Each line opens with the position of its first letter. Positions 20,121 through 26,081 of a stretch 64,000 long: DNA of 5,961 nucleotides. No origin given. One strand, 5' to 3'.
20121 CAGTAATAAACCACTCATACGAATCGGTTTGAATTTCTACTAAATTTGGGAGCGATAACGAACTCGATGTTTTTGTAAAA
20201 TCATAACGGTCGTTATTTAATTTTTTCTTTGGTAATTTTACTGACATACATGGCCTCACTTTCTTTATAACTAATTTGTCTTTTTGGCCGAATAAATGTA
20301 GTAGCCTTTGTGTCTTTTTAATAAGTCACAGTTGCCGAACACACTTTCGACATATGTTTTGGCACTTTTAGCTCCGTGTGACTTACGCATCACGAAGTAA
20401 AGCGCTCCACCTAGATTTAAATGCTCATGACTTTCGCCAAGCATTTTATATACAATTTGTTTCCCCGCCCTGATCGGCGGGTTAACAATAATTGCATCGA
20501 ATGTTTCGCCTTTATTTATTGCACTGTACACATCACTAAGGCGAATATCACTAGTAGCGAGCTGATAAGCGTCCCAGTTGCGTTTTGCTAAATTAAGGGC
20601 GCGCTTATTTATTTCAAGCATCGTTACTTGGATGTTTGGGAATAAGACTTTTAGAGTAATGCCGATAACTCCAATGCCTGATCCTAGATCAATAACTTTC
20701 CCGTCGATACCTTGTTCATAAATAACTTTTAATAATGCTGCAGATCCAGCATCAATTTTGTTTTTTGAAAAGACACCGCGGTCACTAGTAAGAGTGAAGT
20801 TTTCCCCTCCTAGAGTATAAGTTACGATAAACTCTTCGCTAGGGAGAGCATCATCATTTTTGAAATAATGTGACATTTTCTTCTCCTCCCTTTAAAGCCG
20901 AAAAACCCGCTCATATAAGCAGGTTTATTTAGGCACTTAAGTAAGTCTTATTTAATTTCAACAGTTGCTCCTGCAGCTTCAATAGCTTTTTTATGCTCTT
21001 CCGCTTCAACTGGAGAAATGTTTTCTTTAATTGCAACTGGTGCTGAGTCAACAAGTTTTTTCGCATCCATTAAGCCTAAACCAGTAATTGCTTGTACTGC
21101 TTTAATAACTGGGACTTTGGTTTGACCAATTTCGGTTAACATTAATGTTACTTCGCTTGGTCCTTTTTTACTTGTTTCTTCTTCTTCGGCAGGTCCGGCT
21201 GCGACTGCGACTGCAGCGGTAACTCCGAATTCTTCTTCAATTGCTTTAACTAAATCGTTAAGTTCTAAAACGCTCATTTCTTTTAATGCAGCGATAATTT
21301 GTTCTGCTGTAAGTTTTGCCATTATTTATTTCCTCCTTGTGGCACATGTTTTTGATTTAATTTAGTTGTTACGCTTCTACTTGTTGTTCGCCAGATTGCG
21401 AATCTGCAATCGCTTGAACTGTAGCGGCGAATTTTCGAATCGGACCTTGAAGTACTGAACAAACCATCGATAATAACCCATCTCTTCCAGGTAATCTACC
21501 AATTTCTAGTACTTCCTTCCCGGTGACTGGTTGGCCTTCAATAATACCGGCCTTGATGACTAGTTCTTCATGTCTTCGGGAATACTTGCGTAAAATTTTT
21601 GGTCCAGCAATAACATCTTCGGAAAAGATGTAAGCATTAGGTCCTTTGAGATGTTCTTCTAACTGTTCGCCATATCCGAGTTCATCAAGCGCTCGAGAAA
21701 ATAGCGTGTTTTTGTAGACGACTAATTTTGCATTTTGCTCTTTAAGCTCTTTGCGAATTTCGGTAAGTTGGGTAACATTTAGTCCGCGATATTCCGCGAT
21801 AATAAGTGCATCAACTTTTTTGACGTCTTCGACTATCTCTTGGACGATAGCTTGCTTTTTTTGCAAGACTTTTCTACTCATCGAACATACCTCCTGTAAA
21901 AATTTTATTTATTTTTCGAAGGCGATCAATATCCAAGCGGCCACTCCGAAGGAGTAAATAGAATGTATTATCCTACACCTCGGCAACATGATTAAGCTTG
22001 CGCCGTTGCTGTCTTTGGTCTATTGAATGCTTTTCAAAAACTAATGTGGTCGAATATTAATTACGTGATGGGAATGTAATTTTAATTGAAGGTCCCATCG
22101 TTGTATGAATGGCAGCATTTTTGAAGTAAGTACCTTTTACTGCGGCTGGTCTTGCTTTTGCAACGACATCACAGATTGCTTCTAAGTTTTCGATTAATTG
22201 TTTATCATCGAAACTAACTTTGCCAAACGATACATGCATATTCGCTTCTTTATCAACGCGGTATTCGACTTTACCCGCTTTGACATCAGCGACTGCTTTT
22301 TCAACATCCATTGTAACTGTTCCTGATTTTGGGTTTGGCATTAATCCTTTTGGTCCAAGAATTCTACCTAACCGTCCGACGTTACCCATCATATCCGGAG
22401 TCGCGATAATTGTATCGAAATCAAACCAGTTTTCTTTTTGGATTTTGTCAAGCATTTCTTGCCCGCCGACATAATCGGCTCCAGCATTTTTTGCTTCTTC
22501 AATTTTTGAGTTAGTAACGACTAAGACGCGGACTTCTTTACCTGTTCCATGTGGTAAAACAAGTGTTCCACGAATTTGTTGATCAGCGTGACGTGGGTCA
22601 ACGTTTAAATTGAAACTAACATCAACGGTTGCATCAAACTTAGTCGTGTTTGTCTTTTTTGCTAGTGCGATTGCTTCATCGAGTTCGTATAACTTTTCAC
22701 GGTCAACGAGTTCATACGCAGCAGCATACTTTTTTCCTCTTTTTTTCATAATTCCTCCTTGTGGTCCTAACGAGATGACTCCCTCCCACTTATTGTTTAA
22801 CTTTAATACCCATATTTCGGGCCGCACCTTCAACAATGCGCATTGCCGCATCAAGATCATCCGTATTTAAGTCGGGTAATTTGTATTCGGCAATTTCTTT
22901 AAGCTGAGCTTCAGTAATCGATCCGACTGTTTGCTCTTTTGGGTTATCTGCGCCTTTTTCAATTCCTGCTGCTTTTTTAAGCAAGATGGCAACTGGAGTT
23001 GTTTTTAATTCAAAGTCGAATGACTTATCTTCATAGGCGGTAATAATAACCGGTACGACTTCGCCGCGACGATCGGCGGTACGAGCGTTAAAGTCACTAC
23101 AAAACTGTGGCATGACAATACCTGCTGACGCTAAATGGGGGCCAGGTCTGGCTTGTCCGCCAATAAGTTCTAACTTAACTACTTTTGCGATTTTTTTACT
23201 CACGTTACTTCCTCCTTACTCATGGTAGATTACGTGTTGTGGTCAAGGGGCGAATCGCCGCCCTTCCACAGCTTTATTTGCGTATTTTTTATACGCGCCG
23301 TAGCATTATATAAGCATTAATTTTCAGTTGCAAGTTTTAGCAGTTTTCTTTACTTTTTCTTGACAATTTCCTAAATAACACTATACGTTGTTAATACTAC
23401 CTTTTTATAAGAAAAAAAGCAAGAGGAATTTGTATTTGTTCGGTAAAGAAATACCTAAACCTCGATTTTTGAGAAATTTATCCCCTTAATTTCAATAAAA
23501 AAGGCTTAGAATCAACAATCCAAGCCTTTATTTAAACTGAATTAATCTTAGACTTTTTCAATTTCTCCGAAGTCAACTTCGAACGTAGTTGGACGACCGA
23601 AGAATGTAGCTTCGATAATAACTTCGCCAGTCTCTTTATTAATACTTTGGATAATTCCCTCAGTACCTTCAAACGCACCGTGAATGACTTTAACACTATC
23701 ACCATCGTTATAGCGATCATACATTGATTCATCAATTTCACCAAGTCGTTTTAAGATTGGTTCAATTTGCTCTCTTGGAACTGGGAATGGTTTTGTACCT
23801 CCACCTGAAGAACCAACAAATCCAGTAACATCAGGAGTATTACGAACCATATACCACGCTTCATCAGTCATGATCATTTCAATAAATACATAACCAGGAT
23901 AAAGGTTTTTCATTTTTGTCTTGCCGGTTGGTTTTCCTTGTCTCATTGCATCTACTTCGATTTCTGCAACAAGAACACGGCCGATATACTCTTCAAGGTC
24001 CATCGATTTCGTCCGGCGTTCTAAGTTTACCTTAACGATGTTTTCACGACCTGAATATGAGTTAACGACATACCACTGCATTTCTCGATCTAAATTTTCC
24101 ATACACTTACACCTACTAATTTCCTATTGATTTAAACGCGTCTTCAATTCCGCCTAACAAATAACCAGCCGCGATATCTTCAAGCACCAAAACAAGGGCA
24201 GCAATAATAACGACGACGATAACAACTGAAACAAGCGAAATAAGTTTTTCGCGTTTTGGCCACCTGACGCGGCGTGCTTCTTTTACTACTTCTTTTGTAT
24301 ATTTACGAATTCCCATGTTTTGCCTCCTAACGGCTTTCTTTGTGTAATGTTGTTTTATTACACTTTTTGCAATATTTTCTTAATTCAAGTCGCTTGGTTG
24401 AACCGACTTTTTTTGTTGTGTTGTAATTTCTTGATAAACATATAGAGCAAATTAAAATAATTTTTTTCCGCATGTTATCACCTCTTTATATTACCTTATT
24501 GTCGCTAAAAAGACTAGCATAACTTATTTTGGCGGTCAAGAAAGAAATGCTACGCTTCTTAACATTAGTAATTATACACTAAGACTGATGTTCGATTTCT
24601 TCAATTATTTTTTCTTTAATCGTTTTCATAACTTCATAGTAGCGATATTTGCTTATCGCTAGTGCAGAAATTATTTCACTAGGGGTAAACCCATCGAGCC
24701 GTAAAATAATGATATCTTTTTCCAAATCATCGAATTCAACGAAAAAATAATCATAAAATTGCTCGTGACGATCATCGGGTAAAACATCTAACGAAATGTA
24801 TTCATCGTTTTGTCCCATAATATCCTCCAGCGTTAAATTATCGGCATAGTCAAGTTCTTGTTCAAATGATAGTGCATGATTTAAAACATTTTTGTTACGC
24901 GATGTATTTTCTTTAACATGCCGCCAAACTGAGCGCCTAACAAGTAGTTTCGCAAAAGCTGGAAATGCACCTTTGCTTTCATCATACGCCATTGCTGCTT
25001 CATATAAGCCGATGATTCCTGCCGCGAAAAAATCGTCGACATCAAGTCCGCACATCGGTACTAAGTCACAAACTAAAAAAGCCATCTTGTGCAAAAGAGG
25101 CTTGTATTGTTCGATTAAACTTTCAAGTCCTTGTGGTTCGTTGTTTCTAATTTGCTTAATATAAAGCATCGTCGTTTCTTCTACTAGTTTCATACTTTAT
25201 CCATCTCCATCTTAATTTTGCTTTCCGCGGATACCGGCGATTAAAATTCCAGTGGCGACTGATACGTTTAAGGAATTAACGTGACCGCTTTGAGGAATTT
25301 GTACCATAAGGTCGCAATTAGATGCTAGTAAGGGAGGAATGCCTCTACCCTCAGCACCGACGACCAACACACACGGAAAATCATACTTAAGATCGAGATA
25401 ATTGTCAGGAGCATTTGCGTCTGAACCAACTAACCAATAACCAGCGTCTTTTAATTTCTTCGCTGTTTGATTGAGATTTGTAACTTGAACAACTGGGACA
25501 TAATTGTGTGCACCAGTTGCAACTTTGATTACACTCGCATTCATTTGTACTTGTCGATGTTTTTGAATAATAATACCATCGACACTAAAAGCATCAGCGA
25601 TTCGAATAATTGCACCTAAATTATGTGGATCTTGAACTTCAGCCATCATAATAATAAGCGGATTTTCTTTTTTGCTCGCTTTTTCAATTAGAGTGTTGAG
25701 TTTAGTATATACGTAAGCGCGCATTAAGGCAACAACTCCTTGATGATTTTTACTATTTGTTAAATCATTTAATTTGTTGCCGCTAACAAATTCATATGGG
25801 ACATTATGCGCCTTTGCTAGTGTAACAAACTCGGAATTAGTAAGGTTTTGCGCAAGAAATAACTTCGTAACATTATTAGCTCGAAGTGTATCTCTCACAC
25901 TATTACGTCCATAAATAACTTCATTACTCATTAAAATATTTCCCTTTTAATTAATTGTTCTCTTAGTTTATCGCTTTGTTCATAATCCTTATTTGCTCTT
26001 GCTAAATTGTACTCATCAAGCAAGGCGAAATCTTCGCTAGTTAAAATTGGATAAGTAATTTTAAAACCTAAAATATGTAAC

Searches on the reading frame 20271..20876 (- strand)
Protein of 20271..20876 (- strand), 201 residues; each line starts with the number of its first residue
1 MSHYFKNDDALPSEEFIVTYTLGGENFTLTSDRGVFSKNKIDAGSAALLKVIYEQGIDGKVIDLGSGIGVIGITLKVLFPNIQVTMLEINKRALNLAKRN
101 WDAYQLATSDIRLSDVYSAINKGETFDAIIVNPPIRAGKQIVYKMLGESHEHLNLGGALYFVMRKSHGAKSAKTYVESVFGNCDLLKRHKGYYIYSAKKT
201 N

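Call 39: search_protein_families(library=pfam, proteins=[window:20271-20876:-], max_evalue=0.001)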
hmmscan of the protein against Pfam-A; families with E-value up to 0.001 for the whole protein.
window:20271-20876:- (201 aa): 7 families
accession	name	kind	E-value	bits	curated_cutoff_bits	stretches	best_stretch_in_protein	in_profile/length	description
PF05175.20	MTS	-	1.4e-43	148.9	23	1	27-195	2-169/170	Methyltransferase small domain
PF13649.12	Methyltransf_25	-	4.7e-07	30.8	27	1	61-157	1-97/97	Methyltransferase domain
PF13847.12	Methyltransf_31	-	5.7e-07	29.8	27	1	60-135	6-84/145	Methyltransferase domain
PF02527.21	GidB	-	1.4e-06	28.2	27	1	47-130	40-120/184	rRNA small subunit methyltransferase G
PF10294.15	Methyltransf_16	-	1.4e-05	25.3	21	1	59-111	48-100/174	Lysine methyltransferase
PF08242.18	Methyltransf_12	-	2.5e-05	25.3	30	1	62-157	1-96/98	Methyltransferase domain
PF03602.21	Cons_hypoth95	-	5.2e-05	23.4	24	1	50-161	34-150/182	Conserved hypothetical protein 95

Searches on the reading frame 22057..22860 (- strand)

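Call 39: search_protein_families(library=pfam, proteins=[window:22057-22860:-], max_evalue=0.001)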
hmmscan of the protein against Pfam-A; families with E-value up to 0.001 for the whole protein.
window:22057-22860:- (267 aa): 1 family
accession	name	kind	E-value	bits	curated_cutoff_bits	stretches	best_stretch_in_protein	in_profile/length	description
PF00687.26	Ribosomal_L1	-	1.8e-66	224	32.2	1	68-257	2-198/198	Ribosomal protein L1p/L10e family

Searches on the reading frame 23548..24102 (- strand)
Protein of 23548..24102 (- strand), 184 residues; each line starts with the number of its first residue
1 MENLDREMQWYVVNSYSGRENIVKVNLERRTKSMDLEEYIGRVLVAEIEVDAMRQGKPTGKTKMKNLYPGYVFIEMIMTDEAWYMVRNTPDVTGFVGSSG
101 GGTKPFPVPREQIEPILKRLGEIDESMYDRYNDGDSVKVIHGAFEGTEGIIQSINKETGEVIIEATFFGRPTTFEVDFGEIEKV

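Call 39: search_protein_families(library=pfam, proteins=[window:23548-24102:-], max_evalue=0.001)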
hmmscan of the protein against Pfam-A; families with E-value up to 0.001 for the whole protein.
window:23548-24102:- (184 aa): 2 families
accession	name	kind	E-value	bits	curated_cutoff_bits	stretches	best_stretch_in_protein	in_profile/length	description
PF02357.24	NusG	-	3.4e-25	88.8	22.2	1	8-116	1-92/93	Transcription termination factor nusG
PF00467.35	KOW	-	6.5e-05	23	22.3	1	134-164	2-32/32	KOW motif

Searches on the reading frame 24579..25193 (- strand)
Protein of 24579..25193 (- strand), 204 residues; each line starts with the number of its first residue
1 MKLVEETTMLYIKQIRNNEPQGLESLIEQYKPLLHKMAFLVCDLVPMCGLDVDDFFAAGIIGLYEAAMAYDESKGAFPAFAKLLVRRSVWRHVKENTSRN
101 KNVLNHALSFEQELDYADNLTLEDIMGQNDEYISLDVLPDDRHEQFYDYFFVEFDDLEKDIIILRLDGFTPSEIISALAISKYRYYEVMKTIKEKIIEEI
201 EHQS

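Call 39: search_protein_families(library=pfam, proteins=[window:24579-25193:-], max_evalue=0.001)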
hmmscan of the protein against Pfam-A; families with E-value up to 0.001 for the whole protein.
window:24579-25193:- (204 aa): 1 family
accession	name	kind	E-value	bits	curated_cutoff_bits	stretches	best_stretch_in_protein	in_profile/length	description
PF04542.20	Sigma70_r2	-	1.2e-07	31.9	24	1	26-97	1-69/71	Sigma-70 region 2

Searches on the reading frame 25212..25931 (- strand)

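Call 39: search_protein_families(library=pfam, proteins=[window:25212-25931:-], max_evalue=0.001)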
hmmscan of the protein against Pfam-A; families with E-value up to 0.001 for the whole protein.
window:25212-25931:- (239 aa): 2 families
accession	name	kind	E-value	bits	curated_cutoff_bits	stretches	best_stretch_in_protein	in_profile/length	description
PF00588.24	SpoU_methylase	-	1.5e-42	145.5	29.7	1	92-231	2-141/142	SpoU rRNA Methylase family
PF08032.17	SpoU_sub_bind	-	2e-16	60.5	22.8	1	5-74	1-74/76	RNA 2'-O ribose methyltransferase substrate binding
